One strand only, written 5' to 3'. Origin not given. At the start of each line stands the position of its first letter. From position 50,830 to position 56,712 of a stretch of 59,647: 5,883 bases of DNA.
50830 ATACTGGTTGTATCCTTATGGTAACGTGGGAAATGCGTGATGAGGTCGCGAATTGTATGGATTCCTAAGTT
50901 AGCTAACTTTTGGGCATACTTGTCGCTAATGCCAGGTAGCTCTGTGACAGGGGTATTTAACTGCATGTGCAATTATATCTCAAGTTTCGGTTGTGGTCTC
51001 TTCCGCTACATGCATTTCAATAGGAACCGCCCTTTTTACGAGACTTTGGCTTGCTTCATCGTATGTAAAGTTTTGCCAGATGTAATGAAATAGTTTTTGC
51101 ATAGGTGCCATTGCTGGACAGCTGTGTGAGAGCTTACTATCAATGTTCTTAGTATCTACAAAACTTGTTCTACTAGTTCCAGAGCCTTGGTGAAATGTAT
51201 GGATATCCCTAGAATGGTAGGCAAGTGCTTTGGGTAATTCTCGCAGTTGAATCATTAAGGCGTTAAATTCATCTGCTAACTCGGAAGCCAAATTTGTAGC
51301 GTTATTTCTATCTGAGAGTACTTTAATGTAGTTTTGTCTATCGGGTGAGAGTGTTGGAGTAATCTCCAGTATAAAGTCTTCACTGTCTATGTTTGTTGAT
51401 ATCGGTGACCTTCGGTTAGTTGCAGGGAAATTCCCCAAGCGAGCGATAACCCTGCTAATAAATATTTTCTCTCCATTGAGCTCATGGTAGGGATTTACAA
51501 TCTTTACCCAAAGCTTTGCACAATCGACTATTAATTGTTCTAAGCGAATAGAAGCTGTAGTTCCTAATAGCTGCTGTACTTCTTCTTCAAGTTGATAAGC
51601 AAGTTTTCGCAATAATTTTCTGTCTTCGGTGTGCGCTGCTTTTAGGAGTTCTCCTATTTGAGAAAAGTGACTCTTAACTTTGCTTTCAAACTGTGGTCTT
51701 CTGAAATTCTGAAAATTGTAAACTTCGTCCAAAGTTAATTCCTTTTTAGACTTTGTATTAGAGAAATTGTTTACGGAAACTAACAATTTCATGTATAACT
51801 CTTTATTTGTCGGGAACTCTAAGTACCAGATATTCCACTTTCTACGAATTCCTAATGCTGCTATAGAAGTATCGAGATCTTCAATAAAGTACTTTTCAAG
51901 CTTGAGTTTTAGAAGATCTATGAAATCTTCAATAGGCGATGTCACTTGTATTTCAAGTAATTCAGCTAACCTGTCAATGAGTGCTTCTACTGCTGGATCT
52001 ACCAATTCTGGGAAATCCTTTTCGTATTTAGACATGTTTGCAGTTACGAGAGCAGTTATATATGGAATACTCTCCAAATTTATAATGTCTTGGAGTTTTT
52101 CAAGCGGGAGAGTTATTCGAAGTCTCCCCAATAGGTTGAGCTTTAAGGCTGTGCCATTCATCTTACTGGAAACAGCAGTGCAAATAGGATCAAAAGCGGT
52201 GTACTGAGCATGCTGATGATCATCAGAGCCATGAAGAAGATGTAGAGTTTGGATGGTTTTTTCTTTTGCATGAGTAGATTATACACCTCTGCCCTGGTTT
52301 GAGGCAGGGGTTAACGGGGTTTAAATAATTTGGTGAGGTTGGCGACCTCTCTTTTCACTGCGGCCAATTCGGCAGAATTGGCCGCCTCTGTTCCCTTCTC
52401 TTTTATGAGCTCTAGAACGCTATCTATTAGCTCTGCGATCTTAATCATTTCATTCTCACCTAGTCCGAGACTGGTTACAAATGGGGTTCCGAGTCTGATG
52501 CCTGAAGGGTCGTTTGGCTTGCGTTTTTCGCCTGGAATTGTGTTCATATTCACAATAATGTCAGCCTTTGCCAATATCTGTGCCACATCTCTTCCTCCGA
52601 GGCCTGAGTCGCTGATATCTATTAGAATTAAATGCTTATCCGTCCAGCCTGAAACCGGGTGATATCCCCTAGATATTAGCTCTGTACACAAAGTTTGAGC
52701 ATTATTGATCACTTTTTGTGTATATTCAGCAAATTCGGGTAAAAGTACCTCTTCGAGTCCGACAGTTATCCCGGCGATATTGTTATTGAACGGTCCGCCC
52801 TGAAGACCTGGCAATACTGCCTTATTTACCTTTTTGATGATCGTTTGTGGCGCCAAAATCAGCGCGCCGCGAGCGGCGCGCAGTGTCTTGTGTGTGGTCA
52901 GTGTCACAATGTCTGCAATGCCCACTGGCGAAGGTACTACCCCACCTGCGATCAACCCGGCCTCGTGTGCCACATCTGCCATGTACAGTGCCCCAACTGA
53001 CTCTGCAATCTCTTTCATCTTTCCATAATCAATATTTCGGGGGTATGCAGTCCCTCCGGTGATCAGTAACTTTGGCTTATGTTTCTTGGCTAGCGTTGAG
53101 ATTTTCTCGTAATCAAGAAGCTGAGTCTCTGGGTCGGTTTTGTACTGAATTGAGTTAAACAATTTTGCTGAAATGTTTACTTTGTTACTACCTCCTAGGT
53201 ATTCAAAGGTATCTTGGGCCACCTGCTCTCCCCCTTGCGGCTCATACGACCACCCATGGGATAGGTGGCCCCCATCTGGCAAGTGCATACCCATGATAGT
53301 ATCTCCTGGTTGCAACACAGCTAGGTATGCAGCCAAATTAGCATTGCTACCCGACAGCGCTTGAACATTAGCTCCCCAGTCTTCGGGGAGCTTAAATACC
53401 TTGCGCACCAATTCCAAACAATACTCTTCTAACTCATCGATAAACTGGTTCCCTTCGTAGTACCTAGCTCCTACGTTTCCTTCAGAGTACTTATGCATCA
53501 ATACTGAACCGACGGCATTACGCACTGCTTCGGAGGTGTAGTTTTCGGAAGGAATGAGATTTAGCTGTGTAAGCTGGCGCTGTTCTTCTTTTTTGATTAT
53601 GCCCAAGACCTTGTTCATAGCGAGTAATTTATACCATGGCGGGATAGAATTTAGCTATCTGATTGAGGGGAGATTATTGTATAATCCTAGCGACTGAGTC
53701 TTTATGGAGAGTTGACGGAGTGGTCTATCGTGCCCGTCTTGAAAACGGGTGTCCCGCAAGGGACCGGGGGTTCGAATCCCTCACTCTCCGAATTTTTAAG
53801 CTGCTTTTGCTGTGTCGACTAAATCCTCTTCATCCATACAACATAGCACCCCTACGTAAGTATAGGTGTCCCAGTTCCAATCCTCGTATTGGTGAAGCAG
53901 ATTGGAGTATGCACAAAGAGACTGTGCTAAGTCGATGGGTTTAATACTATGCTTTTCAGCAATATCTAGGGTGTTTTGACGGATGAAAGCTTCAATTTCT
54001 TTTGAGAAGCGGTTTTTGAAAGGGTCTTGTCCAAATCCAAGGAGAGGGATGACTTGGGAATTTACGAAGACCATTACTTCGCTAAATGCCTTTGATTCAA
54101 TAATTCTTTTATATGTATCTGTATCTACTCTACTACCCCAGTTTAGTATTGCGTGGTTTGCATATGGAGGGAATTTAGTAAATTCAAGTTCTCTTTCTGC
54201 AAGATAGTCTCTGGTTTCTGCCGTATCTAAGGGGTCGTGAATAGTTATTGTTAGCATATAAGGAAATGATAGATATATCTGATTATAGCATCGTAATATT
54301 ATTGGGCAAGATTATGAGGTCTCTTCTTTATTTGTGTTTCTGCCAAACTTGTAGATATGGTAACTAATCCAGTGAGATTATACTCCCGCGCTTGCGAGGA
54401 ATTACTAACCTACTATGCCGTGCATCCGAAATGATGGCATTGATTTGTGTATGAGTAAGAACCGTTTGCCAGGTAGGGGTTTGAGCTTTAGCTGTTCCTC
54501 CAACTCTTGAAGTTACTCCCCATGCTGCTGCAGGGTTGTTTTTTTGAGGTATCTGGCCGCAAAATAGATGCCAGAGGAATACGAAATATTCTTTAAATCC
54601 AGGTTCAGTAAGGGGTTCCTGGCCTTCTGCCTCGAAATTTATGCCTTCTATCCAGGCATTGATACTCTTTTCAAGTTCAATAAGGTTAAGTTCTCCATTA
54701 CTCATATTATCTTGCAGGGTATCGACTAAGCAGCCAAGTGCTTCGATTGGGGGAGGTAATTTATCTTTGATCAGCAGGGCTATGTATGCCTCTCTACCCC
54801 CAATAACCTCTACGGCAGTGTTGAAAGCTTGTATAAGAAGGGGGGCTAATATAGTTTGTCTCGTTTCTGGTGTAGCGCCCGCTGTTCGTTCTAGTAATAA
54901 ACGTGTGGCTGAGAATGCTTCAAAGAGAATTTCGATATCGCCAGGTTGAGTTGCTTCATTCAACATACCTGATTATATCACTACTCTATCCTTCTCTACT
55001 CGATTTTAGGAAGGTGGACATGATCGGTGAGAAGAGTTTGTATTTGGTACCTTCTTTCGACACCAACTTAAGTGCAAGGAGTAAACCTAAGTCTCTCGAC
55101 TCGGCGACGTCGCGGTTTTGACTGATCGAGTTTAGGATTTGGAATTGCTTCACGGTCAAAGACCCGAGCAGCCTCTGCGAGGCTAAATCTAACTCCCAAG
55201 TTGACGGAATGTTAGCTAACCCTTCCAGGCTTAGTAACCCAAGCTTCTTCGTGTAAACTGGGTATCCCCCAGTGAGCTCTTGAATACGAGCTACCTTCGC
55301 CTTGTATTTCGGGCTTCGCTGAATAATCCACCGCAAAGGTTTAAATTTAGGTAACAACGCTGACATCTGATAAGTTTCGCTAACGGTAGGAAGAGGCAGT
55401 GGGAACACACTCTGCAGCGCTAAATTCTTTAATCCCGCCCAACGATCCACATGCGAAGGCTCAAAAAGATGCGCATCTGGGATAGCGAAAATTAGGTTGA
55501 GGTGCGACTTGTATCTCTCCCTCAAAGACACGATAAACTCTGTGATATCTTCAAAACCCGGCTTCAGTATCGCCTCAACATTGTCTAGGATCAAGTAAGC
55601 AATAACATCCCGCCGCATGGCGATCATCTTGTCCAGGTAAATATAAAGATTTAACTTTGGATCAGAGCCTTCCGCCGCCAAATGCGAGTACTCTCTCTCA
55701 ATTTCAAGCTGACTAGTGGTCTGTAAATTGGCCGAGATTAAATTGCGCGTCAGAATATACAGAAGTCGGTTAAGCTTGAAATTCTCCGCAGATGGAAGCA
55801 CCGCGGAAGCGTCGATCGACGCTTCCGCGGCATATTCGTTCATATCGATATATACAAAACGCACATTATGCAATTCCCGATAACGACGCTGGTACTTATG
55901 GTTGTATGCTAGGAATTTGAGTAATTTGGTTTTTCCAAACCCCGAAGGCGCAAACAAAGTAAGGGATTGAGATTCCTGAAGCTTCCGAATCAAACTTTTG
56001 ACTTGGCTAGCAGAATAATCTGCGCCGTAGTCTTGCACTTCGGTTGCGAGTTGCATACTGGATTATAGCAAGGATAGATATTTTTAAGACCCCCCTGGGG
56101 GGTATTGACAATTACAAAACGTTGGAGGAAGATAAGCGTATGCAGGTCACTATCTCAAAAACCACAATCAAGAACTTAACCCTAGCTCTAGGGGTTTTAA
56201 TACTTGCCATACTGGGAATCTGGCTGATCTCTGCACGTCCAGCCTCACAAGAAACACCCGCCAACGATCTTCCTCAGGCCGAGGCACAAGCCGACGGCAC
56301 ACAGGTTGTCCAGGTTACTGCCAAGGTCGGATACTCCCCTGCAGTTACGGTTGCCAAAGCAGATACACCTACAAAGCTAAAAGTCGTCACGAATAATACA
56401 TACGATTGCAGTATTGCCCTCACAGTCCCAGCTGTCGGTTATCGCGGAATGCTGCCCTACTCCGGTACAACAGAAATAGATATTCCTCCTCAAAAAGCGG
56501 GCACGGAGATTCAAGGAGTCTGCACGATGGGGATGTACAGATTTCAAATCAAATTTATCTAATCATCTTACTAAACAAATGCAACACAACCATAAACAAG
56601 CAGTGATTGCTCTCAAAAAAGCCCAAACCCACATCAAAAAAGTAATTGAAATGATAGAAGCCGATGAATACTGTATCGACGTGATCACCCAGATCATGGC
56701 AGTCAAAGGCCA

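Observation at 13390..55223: Strongly over-represented palindrome (core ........, consensus about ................), always embedded in one reading frame of unrelated genes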

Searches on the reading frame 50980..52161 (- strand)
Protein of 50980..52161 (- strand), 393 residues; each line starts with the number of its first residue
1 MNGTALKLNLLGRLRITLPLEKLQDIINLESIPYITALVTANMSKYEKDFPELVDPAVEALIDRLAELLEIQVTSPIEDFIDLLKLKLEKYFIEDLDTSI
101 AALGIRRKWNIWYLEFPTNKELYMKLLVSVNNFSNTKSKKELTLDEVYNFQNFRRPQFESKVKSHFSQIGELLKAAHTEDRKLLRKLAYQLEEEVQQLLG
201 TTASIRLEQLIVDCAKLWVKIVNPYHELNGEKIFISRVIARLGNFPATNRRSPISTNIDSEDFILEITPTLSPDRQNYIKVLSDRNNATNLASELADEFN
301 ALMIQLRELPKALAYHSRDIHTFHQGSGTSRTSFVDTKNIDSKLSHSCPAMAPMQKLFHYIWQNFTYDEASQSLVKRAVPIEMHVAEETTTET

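Call 33: search_protein_families(library=pfam, proteins=[window:50980-52161:-], max_evalue=0.00001)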
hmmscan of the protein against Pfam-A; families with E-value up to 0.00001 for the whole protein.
window:50980-52161:- (393 aa): 0 families

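Call 59: search_protein_families(library=pfam, proteins=[window:50980-52161:-], max_evalue=0.5)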
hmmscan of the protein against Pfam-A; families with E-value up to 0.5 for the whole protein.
window:50980-52161:- (393 aa): 2 families
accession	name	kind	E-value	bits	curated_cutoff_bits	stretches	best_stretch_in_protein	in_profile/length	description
PF07299.16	EF-G-binding_N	-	0.077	13.9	27.1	0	167-202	12-48/83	Elongation factor G-binding protein, N-terminal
PF06575.17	DUF1132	-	0.29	12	25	0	87-152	30-96/101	Protein of unknown function (DUF1132)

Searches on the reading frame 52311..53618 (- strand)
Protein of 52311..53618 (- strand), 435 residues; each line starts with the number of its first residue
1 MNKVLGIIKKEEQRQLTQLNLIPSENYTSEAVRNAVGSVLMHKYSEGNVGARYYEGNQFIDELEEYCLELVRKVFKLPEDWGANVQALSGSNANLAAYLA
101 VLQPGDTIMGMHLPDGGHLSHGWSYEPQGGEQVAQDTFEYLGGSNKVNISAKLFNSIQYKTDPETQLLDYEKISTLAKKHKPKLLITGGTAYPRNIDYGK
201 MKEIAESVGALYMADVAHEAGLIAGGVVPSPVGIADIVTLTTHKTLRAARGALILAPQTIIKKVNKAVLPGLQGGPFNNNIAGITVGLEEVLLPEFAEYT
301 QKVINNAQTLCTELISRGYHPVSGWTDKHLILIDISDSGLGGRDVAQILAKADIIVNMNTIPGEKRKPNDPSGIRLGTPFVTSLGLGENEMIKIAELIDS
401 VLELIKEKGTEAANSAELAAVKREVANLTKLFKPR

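Call 33: search_protein_families(library=pfam, proteins=[window:52311-53618:-], max_evalue=0.00001)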
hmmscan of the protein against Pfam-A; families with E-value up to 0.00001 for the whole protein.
window:52311-53618:- (435 aa): 1 family
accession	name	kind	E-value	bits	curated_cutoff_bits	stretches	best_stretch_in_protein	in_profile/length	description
PF00464.25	SHMT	-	1.3e-132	442.7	27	1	3-398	7-399/399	Serine hydroxymethyltransferase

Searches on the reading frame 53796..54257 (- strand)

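Call 33: search_protein_families(library=pfam, proteins=[window:53796-54257:-], max_evalue=0.00001)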
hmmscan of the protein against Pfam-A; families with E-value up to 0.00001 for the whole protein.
window:53796-54257:- (153 aa): 0 families

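Call 59: search_protein_families(library=pfam, proteins=[window:53796-54257:-], max_evalue=0.5)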
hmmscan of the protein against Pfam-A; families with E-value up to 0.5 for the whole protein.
window:53796-54257:- (153 aa): 1 family
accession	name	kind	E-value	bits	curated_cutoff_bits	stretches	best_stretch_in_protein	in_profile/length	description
PF18095.7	PAS_12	-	0.013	15.5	22.6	1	55-94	62-101/153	UPF0242 C-terminal PAS-like domain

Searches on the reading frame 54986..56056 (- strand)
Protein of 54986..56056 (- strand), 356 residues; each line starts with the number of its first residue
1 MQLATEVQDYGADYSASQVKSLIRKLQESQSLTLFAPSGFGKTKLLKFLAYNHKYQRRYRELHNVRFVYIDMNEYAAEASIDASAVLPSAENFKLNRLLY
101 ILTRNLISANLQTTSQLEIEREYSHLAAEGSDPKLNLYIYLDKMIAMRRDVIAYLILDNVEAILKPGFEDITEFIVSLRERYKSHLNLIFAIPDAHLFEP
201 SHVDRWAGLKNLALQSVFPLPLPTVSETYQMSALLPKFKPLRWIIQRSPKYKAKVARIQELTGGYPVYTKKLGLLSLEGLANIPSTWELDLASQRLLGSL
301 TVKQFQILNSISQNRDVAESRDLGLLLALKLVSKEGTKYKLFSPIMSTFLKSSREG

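Call 9: search_protein_families(library=ncbifam, proteins=[window:54986-56056:-])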
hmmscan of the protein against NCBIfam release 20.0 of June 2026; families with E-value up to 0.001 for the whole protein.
window:54986-56056:- (356 aa): 0 families

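Call 33: search_protein_families(library=pfam, proteins=[window:54986-56056:-], max_evalue=0.00001)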
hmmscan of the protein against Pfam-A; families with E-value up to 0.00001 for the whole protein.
window:54986-56056:- (356 aa): 0 families

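Call 59: search_protein_families(library=pfam, proteins=[window:54986-56056:-], max_evalue=0.5)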
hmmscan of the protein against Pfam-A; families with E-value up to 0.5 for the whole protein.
window:54986-56056:- (356 aa): 9 families
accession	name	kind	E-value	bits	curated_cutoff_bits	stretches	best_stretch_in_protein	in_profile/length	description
PF13401.12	AAA_22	-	8.5e-05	23.3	27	1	28-191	4-121/130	AAA domain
PF25201.1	nSTAND6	-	0.0069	16.9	27.7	1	18-57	7-46/148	Novel STAND NTPase 6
PF13191.12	AAA_16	-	0.008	17.1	32.6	1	18-186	11-164/167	AAA ATPase domain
PF05621.17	TniB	-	0.028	14.3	22.4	1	27-80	33-85/189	Bacterial TniB protein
PF20720.3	nSTAND3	-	0.036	14.2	27.2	1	19-63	7-52/155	Novel STAND NTPase 3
PF00308.24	Bac_DnaA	-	0.068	13.8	23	1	30-79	35-79/162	Bacterial DnaA ATPAse domain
PF24704.1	DUF7667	-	0.1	13.2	27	0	43-81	26-64/76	Family of unknown function (DUF7667)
PF24883.2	NPHP3_N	-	0.13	12.9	24.8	0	18-76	11-64/164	Nephrocystin 3, N-terminal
PF07724.20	AAA_2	-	0.17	12.3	27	1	30-88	4-55/166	AAA domain (Cdc48 subfamily)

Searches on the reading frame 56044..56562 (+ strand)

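Call 33: search_protein_families(library=pfam, proteins=[window:56044-56562:+], max_evalue=0.00001)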
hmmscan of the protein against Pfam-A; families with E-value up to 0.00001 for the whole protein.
window:56044-56562:+ (172 aa): 1 family
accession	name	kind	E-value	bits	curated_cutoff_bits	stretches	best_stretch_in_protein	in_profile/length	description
PF13473.12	Cupredoxin_1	-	8.8e-08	32.6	27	1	55-168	3-99/104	Cupredoxin-like domain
